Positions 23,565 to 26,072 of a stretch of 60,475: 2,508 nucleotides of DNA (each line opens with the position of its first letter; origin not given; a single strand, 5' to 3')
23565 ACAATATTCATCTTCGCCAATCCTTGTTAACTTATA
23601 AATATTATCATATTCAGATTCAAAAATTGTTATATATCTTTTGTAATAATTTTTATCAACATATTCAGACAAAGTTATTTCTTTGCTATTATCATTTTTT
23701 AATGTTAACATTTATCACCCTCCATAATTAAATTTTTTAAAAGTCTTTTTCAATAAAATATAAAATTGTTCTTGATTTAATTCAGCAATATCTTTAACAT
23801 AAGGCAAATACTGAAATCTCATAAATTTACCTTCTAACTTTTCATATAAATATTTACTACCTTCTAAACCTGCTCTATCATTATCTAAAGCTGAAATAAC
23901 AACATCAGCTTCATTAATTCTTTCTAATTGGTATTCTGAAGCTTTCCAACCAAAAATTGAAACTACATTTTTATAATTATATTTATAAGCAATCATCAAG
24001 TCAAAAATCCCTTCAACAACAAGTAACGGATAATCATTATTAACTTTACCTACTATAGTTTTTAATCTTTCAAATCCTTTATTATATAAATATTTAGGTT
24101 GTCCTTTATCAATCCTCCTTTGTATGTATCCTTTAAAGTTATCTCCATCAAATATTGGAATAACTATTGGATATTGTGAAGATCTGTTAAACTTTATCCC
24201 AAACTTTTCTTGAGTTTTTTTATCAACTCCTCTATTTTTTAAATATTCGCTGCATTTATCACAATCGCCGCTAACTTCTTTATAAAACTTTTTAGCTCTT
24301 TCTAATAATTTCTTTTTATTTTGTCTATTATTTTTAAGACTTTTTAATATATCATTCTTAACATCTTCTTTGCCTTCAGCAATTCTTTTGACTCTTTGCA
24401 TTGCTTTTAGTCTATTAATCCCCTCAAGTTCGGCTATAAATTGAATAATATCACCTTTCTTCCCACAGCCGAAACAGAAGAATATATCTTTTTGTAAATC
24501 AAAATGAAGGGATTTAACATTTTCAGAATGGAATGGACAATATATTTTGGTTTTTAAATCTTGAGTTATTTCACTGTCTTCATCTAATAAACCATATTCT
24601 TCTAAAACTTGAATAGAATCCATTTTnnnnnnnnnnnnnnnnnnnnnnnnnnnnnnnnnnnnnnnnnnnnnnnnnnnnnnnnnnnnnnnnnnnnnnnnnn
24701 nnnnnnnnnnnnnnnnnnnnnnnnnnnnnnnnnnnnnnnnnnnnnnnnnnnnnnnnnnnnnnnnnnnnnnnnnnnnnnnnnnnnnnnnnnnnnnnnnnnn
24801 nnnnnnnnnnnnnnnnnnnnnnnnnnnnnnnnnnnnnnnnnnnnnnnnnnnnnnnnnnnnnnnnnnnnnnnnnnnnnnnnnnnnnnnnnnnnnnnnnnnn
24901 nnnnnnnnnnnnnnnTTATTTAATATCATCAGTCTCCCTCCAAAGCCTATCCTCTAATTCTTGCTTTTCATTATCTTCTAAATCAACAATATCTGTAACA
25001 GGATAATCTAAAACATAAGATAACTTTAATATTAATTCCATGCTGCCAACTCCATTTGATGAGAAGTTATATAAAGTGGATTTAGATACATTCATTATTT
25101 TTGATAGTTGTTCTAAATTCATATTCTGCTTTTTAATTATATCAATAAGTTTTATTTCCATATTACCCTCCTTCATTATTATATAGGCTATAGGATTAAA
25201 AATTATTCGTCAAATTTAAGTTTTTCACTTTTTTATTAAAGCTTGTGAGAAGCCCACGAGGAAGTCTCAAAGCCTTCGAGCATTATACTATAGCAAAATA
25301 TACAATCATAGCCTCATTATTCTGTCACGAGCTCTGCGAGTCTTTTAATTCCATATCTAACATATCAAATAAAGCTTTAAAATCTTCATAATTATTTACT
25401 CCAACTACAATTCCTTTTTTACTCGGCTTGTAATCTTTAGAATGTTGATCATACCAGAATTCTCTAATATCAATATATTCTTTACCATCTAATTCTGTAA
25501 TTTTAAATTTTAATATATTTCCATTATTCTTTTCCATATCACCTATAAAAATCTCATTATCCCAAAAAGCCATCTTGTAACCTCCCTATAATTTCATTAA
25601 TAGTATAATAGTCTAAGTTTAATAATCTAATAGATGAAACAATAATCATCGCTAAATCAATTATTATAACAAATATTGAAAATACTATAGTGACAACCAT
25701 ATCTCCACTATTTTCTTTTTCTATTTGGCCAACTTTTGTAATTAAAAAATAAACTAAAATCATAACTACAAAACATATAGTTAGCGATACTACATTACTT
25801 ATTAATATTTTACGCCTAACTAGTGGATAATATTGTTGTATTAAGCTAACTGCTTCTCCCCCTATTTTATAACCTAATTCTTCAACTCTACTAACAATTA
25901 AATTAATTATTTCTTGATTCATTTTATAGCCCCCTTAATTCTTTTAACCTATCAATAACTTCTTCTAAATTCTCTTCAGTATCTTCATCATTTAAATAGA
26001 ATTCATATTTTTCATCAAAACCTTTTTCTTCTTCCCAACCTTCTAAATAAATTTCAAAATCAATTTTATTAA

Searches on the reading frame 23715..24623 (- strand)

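Call 31: search_protein_families(library=pfam, proteins=[window:23715-24623:-], max_evalue=0.001)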
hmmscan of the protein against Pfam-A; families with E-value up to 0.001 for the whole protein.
window:23715-24623:- (302 aa): 4 families
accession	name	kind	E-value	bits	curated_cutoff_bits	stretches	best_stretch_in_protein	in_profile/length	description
PF01807.25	Zn_ribbon_DnaG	-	2.3e-13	50.2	24.9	1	28-82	35-89/98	CHC2 zinc finger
PF13155.12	Toprim_2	-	1.6e-10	41.7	22.1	1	202-281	2-86/88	Toprim-like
PF13662.12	Toprim_4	-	3.7e-08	33.9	25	1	200-265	3-76/85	Toprim domain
PF01751.28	Toprim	-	1.3e-05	25.7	23.1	1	200-265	2-86/96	Toprim domain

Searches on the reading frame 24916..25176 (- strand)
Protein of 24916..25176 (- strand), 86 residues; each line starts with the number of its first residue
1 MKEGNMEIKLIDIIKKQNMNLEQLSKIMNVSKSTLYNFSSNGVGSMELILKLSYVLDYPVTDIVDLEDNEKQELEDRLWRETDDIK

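Call 15: search_protein_families(library=phrogs, proteins=[window:24916-25176:-], max_evalue=0.01)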
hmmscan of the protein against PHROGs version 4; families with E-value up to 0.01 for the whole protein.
window:24916-25176:- (86 aa): 5 families
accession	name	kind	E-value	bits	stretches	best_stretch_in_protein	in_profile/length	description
phrog_8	-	transcription regulation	3.3e-07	31.1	1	9-75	80-147/346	transcriptional regulator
phrog_3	-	transcription regulation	1.9e-05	25.6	1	3-75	86-157/430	transcriptional repressor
phrog_2439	-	transcription regulation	0.00079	19.4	1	9-60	11-63/367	transcriptional regulator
phrog_1702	-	transcription regulation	0.0016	19.4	1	20-72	29-84/87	transcriptional repressor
phrog_1728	-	transcription regulation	0.0039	17.2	1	8-53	6-52/380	transcriptional regulator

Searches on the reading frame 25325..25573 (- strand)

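Call 15: search_protein_families(library=phrogs, proteins=[window:25325-25573:-], max_evalue=0.01)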
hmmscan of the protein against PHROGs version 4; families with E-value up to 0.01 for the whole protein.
window:25325-25573:- (82 aa): 1 family
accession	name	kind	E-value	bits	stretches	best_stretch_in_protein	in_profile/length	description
phrog_4053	-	transcription regulation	0.00016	22.6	1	13-70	20-75/102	transcriptional regulator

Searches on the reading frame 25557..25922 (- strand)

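Call 32: search_protein_families(library=phrogs, proteins=[window:25557-25922:-], max_evalue=0.001)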
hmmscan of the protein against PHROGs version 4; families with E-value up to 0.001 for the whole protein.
window:25557-25922:- (121 aa): 1 family
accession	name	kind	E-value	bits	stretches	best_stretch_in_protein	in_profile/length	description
phrog_1486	-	moron, auxiliary metabolic gene and host takeover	0.00024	22.3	1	29-116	24-128/130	membrane protein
